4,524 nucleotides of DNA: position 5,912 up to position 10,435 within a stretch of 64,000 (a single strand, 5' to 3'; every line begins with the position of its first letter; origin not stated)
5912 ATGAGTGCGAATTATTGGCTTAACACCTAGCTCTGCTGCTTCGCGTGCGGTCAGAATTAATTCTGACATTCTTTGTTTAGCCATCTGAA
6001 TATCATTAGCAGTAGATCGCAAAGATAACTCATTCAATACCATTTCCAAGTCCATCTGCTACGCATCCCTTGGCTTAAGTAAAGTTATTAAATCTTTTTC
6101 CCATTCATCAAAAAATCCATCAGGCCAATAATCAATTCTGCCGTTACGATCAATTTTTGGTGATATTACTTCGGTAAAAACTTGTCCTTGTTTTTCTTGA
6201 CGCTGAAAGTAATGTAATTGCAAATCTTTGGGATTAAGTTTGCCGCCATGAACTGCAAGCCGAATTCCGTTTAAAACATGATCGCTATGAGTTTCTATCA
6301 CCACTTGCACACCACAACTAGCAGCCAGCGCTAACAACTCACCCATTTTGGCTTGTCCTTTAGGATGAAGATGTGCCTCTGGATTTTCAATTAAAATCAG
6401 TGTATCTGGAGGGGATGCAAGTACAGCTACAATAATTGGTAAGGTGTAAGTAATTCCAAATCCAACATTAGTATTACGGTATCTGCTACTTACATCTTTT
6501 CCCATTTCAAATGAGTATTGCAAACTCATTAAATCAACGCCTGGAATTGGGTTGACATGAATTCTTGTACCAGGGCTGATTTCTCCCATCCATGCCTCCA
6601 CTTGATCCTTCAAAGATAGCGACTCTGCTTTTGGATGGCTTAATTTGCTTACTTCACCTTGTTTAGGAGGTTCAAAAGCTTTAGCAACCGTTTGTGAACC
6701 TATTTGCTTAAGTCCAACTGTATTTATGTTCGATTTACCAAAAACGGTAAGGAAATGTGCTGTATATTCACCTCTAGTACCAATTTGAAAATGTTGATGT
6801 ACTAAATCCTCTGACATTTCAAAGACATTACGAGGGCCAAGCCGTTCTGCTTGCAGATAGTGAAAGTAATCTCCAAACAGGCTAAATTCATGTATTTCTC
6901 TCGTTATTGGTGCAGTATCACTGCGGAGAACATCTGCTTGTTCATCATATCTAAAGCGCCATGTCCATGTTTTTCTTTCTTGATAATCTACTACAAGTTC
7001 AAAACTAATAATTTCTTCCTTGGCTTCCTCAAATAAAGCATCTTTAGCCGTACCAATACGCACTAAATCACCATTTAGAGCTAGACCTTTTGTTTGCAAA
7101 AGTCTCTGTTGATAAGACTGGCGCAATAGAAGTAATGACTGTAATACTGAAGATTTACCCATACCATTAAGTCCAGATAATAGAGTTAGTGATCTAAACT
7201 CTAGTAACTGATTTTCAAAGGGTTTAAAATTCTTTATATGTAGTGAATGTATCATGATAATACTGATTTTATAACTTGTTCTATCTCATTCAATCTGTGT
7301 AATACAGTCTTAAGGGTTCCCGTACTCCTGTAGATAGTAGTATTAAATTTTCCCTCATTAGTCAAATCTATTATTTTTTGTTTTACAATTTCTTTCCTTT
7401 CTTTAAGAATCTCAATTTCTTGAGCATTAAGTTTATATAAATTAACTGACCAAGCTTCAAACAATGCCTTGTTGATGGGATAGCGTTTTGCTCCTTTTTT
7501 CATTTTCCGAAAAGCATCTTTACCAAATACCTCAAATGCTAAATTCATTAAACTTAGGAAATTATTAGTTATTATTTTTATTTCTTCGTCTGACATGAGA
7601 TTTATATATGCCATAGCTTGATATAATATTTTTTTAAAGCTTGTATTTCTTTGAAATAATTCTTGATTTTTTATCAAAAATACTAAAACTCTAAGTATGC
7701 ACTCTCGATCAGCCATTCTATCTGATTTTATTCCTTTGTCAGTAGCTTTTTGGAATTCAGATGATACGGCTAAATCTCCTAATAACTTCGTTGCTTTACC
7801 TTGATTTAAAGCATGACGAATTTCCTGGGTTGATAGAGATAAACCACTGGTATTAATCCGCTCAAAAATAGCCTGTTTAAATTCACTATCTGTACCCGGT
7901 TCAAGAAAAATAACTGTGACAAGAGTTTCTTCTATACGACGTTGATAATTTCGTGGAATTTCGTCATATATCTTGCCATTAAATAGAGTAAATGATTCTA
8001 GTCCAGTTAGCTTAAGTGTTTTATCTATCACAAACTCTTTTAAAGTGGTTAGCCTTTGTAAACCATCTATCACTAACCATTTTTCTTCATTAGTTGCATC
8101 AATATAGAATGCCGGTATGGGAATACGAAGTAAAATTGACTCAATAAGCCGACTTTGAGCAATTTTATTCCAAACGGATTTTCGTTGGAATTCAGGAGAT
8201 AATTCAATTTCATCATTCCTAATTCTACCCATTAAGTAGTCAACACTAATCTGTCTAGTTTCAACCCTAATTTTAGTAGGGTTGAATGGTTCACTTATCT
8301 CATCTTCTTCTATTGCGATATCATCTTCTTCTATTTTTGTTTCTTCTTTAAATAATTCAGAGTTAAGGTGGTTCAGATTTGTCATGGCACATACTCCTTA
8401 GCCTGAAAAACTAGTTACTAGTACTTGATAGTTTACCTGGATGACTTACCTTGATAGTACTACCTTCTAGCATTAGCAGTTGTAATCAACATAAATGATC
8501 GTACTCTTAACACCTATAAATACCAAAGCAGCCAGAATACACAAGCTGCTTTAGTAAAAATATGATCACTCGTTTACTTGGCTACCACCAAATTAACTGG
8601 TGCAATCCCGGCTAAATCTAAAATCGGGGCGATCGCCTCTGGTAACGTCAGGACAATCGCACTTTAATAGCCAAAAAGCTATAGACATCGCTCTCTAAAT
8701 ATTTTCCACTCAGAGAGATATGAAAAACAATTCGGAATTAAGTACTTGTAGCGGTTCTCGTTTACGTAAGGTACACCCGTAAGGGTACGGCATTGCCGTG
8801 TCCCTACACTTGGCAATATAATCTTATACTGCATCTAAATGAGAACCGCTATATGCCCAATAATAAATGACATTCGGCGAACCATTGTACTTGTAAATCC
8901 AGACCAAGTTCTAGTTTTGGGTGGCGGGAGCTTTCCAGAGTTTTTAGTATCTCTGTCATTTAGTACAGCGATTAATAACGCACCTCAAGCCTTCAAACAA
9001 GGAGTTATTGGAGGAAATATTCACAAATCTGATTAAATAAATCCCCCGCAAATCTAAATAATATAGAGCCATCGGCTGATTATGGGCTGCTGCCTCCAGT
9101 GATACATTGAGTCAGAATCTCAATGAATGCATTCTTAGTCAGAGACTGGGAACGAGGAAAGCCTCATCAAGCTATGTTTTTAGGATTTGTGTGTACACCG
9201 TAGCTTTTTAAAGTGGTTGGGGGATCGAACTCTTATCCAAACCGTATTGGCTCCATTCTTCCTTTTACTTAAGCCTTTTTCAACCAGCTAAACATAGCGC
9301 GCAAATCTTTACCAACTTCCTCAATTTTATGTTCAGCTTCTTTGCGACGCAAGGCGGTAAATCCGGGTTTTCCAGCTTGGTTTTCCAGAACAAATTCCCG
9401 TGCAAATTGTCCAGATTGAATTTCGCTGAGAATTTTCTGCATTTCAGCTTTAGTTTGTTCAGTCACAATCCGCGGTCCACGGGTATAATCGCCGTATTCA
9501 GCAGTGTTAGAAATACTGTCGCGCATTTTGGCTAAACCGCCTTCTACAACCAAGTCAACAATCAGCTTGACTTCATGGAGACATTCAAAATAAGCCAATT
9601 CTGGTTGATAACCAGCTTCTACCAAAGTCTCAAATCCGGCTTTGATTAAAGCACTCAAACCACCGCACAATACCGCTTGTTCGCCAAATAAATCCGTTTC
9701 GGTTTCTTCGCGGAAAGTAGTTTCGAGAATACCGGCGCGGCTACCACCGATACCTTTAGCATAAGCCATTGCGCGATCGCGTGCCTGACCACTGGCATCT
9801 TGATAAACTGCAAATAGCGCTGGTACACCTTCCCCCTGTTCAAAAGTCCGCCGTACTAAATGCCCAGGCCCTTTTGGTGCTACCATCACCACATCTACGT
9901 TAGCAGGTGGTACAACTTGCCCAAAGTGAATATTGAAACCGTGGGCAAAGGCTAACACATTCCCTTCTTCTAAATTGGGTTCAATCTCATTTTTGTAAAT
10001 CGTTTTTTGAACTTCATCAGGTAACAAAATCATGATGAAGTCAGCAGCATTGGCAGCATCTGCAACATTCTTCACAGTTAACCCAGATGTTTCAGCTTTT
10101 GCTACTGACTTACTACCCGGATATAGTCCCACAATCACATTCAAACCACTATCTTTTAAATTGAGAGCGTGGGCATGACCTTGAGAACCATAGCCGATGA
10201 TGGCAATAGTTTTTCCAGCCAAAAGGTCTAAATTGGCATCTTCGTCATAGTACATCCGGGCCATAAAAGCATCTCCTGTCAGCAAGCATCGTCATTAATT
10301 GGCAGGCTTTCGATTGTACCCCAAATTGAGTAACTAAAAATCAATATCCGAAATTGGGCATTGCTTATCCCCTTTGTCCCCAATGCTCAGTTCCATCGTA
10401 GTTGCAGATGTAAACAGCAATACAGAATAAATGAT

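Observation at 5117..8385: Three-gene DUF262 / ABC-type ATPase / unknown-effector operon in an AT-rich, HIP1-free islet: candidate uncharacterised defence system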

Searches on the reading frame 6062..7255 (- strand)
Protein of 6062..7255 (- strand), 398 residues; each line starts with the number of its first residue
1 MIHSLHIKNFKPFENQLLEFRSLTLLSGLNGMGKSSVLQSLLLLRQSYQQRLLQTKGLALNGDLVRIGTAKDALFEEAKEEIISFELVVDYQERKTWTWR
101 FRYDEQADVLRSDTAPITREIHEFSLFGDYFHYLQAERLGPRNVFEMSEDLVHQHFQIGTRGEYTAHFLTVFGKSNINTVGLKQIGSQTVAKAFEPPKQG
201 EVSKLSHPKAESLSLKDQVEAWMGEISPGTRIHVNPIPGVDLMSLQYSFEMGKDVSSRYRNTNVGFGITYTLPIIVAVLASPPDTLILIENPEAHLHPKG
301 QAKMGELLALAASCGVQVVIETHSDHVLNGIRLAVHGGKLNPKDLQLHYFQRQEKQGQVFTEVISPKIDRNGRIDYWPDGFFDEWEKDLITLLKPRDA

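Call 4: search_protein_families(library=pfam, proteins=[window:6062-7255:-], max_evalue=0.1)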
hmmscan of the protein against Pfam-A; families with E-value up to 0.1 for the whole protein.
window:6062-7255:- (398 aa): 9 families
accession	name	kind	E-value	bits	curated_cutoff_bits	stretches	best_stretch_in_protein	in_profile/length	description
PF13175.12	AAA_15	-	4.2e-23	83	32.1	2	1-91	1-83/374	AAA ATPase domain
PF12476.13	DUF3696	-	9.8e-21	74.2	22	1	340-390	1-50/52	Protein of unknown function (DUF3696)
PF13304.12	AAA_21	-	2.1e-19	71.1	27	1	23-329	1-304/304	AAA domain, putative AbiEii toxin, Type IV TA system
PF13476.12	AAA_23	-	9.5e-08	33.3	27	1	4-68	1-66/201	AAA domain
PF02463.25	SMC_N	-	1.6e-07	31.4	40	1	1-45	1-49/220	RecF/RecN/SMC N terminal domain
PF11398.14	DUF2813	-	0.00047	20.1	21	0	286-332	286-329/372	Protein of unknown function (DUF2813)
PF13514.12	AAA_27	-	0.0024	17.9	22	1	2-45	3-50/206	AAA domain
PF13555.12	AAA_29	-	0.0031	17.7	27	1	3-42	2-45/61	P-loop containing region of AAA domain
PF13191.12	AAA_16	-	0.047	14.6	32.6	1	22-62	25-58/167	AAA ATPase domain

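Call 5: search_protein_families(library=padloc, proteins=[window:6062-7255:-], max_evalue=0.1)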
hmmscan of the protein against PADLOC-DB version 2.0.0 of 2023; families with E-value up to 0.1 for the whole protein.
window:6062-7255:- (398 aa): 143 families (the best 25 are shown)
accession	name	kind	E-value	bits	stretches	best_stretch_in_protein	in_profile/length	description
PDLC03878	NsnB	-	1.9e-126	420.5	1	1-394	1-344/345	-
PDLC04148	HEC-03B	-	4.9e-37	126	2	149-383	210-435/458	-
PDLC04707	PDC-M55A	-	7.6e-27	92.3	2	214-384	233-401/421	-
PDLC02979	AriA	-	6.4e-26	90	2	262-327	298-372/373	-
PDLC04178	HEC-01A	-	2.1e-19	67.9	1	2-329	9-332/399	-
PDLC04176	HEC-01A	-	1.2e-18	65.6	1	2-329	3-322/371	-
PDLC02980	AriA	-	8e-17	60.1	1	23-329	1-304/304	-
PDLC02981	AriAB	-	4e-16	56.8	2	2-90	3-96/694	-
PDLC04393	PDC-M07A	-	2.2e-15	54.6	2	1-111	1-110/435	-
PDLC00096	GajA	-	4.7e-15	53.3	2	273-331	275-340/630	AAA ATPase domain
PDLC04175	HEC-01A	-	9.5e-15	52.5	2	2-90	6-87/363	-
PDLC02358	Old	-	1.7e-14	51.6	2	283-327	284-328/578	Old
PDLC04177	HEC-01A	-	1.8e-14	51.6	2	275-330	287-342/393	-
PDLC00271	PtuA1|PtuA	-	2e-14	52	2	2-106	3-101/421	AAA ATPase domain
PDLC04391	PDC-M07A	-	3.6e-14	50.6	2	1-101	1-100/412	-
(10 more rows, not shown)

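Call 6: search_protein_families(library=ncbifam, proteins=[window:6062-7255:-], max_evalue=0.1)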
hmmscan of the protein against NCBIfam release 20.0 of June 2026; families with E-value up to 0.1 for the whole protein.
window:6062-7255:- (398 aa): 23 families
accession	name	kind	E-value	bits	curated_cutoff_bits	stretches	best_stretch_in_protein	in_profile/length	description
NF047739.1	antiphage_MADS3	equivalog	1.1e-10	41.3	420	2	1-90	1-90/427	methylation-associated defense system AAA family ATPase MAD3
NF041760.1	PtuA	equivalog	1.3e-08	34.2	500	2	2-42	52-93/524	retron Ec78 anti-phage system effector ATPase PtuA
TIGR00611.2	recf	equivalog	4.5e-06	26.1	172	1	2-45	1-45/339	DNA replication/repair protein RecF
NF003034.1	PRK03918.1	equivalog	1.6e-05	23.2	700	1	2-71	3-70/878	DNA double-strand break repair ATPase Rad50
TIGR03740.1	galliderm_ABC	subfamily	0.00022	21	309.75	1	260-346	121-203/223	lantibiotic protection ABC transporter ATP-binding subunit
TIGR01166.1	cbiO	subfamily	0.00029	20.4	211.8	1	275-324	138-186/190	cobalt ABC transporter, ATP-binding protein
NF002572.0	PRK02224.1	equivalog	0.00038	18.9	1087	1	3-41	4-43/888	DNA double-strand break repair ATPase Rad50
NF038234.1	retron_eff_Eco8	equivalog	0.00061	18.5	250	1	2-41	3-43/679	retron Eco8 family effector endonuclease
NF010157.0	PRK13636.1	equivalog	0.0019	17.4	463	1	275-324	152-201/285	cobalt transporter ATP-binding subunit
NF041035.1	Rad50_Halo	equivalog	0.0019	16.7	1000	1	3-41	4-43/883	DNA double-strand break repair ATPase Rad50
TIGR04521.1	ECF_ATPase_2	equivalog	0.0047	16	330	1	275-328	155-209/279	energy-coupling factor transporter ATPase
NF010155.0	PRK13634.1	equivalog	0.0063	15.8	413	1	275-324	156-205/290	energy-coupling factor ABC transporter ATP-binding protein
NF053563.1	Rkd4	equivalog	0.0084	14.3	860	1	2-41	3-43/747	arcadin-4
NF040873.1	AztA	equivalog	0.0085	15.7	220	0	279-328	134-182/191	zinc ABC transporter ATP-binding protein AztA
NF010170.0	PRK13651.1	equivalog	0.01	14.8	432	1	276-329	177-230/308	cobalt transporter ATP-binding subunit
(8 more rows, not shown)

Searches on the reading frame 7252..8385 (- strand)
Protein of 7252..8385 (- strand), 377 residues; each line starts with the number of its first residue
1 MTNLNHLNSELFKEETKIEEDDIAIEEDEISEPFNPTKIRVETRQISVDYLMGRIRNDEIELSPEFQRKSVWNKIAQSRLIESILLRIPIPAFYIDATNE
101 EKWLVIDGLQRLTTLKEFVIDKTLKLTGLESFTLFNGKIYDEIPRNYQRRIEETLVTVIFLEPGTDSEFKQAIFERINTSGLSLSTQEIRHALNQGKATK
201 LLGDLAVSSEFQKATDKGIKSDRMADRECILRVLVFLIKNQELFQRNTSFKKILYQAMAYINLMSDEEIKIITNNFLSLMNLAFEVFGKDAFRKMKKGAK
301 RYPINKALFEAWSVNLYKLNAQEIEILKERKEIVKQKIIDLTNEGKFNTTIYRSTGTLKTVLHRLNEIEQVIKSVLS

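Call 4: search_protein_families(library=pfam, proteins=[window:7255-8385:-], max_evalue=0.1)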
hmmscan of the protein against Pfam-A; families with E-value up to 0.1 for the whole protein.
window:7255-8385:- (377 aa): 1 family
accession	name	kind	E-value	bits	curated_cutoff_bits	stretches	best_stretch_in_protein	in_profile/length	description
PF03235.19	GmrSD_N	-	9e-23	81.9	33.2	1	62-192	13-196/199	GmrSD restriction endonuclease, N-terminal domain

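Call 5: search_protein_families(library=padloc, proteins=[window:7255-8385:-], max_evalue=0.1)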
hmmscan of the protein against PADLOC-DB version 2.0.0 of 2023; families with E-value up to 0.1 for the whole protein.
window:7255-8385:- (377 aa): 4 families
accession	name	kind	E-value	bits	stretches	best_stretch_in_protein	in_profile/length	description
PDLC03877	NsnA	-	4.5e-126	419.2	1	12-376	18-383/385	-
PDLC04027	PD-T4-2_A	-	1.4e-35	121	1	15-371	7-360/363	-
PDLC03418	REase_II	-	1.9e-12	45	1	57-196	29-160/372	Type II restriction enzyme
PDLC04151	HEC-05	-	0.00075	16.3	1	44-94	24-73/600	-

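Call 6: search_protein_families(library=ncbifam, proteins=[window:7255-8385:-], max_evalue=0.1)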
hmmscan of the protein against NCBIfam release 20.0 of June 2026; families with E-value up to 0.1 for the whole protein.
window:7255-8385:- (377 aa): 0 families

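Call 58: find_encoding_contigs(protein=window:7252-8385:-, flank=10000, max_places=4)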
Protein window:7252-8385:- (377 aa): no gene with exactly this product is on record in the collection.

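Call 59: find_homologous_proteins(query=window:7255-8385:-, max_evalue=1e-20)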
Query window:7255-8385:- (377 aa): 4680 proteins with E <= 1e-20 among 8000 candidates; the best 120 are listed.
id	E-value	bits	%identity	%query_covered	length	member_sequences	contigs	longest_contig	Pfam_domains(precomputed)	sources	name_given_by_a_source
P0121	1.0e-237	806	100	100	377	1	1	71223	PF03235.20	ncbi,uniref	ncbi:DUF262 domain-containing protein [Nostoc sp.]|uniref:DUF262 domain-containing protein n=1 Tax=N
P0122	4.7e-228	774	95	100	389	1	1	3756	PF03235.20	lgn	-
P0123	6.5e-220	747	90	100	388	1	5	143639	PF03235.20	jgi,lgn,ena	-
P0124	4.3e-217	738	90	100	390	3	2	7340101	PF03235.20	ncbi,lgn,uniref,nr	ncbi:DUF262 domain-containing protein [Nostoc sp. ATCC 53789]|uniref:DUF262 domain-containing protei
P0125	1.6e-213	726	88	100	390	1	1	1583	PF03235.20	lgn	-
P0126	5.6e-207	705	86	100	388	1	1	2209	PF03235.20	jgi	-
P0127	2.2e-206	703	85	100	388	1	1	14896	PF03235.20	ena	-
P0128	5.7e-203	692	85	100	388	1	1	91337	PF03235.20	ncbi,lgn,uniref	ncbi:DUF262 domain-containing protein [Nostoc sp.]|uniref:DUF262 domain-containing protein n=1 Tax=N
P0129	2.1e-191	654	86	93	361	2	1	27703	PF03235.20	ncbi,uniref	ncbi:MAG: DUF262 domain-containing protein, partial [Nostoc sp.]|uniref:DUF262 domain-containing pro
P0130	3.7e-188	643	82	91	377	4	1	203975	PF03235.20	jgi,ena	jgi:hypothetical protein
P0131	1.3e-172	592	71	100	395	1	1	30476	PF03235.20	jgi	-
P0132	1.7e-164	565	68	100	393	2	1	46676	PF03235.20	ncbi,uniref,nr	ncbi:DUF262 domain-containing protein [Nostoc parmelioides]|uniref:DUF262 domain-containing protein 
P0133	2.3e-156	538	67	99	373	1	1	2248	PF03235.20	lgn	-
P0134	8.5e-154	530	69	95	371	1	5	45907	PF03235.20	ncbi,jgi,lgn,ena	ncbi:MAG: DUF262 domain-containing protein [Nostocales cyanobacterium ELA583]|jgi:hypothetical prote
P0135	1.5e-153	529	63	99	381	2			PF03235.20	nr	nr:DUF262 domain-containing protein [Coleofasciculus sp. FACHB-T130]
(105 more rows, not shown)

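Call 60: find_encoding_contigs(protein=P0121, flank=10000, max_places=3)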
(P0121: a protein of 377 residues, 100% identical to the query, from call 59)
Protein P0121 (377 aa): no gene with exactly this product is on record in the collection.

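Call 61: find_encoding_contigs(protein=P0124, flank=10000, max_places=2)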
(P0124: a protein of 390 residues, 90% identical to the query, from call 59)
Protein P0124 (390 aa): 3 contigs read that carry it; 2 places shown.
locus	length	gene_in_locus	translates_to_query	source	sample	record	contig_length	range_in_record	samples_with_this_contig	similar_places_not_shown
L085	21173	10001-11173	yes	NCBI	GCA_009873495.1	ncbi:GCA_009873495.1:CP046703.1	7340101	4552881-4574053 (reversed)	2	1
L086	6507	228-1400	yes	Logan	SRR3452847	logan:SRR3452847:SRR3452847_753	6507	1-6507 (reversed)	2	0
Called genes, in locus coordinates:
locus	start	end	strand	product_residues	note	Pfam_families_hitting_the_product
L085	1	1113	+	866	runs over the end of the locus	-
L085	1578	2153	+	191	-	PF05685:Uma2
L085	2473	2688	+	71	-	-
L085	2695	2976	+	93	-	PF01850:PIN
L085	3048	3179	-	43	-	-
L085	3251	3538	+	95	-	PF02604:PhdYeFM_antitox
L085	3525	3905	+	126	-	PF01850:PIN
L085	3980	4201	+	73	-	PF04255:DUF433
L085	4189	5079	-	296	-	PF00487:FA_desaturase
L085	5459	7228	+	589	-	PF00224:PK, PF02887:PK_C, PF00391:PEP-utilizers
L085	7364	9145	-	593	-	PF17899:Peptidase_M61_N, PF05299:Peptidase_M61, PF13180:PDZ_2, PF17820:PDZ_6 (weak)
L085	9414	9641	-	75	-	-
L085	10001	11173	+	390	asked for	PF03235:GmrSD_N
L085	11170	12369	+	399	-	PF02463:SMC_N (faint), PF13175:AAA_15, PF13476:AAA_23, PF13304:AAA_21, PF13175:AAA_15, PF12476:DUF3696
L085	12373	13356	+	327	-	-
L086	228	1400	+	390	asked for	PF03235:GmrSD_N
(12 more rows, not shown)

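Call 62: find_encoding_contigs(protein=P0128, flank=10000, max_places=2)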
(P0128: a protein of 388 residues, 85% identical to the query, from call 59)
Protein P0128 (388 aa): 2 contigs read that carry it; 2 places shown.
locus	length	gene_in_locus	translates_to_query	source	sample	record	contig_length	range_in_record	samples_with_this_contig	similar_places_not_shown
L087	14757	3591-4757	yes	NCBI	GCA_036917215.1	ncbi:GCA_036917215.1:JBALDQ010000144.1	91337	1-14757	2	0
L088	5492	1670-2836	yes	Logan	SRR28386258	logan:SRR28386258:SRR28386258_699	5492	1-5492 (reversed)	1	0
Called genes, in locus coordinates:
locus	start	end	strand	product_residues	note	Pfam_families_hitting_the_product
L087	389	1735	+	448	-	PF01383:CpcD, PF00667:FAD_binding_1 (faint), PF00175:NAD_binding_1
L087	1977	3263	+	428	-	PF03447:NAD_binding_3, PF00742:Homoserine_dh, PF01842:ACT (weak)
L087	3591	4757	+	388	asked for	PF03235:GmrSD_N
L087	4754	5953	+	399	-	PF02463:SMC_N (faint), PF13175:AAA_15, PF13476:AAA_23 (weak), PF13304:AAA_21, PF13175:AAA_15, PF12476:DUF3696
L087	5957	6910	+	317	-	-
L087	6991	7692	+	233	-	PF05685:Uma2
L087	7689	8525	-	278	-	PF09995:MPAB_Lcp_cat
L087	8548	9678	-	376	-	PF10216:ChpXY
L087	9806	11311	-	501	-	PF00361:Proton_antipo_M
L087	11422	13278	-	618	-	PF00662:Proton_antipo_N, PF00361:Proton_antipo_M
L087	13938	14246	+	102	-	PF00936:BMC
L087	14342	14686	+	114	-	PF00936:BMC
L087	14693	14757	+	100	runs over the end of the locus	PF03319:EutN_CcmL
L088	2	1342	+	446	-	?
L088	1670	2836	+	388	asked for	PF03235:GmrSD_N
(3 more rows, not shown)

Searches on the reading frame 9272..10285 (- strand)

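Call 33: search_protein_families(library=pfam, proteins=[window:9272-10285:-], max_evalue=0.001)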
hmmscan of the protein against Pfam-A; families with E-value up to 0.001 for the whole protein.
window:9272-10285:- (338 aa): 6 families
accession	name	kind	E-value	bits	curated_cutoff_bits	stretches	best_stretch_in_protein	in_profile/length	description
PF07991.19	KARI_N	-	1.5e-79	265.8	20.6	1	22-185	2-165/165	Acetohydroxy acid isomeroreductase, NADPH-binding domain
PF01450.25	KARI_C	-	5.6e-67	225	29.1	1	191-334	1-144/144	Ketol-acid reductoisomerase, C-terminal domain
PF02826.25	2-Hacid_dh_C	-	3.3e-07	30.3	25.1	1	17-98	29-111/178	D-isomer specific 2-hydroxyacid dehydrogenase, NAD binding domain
PF03807.23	F420_oxidored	-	7.8e-07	30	21.6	1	26-100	1-79/94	NADP oxidoreductase coenzyme F420-dependent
PF03446.21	NAD_binding_2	-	6.4e-06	26.7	21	1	26-111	1-89/161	NAD binding domain of 6-phosphogluconate dehydrogenase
PF00670.27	AdoHcyase_NAD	-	0.0003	21.4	27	1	21-85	20-83/162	S-adenosyl-L-homocysteine hydrolase, NAD binding domain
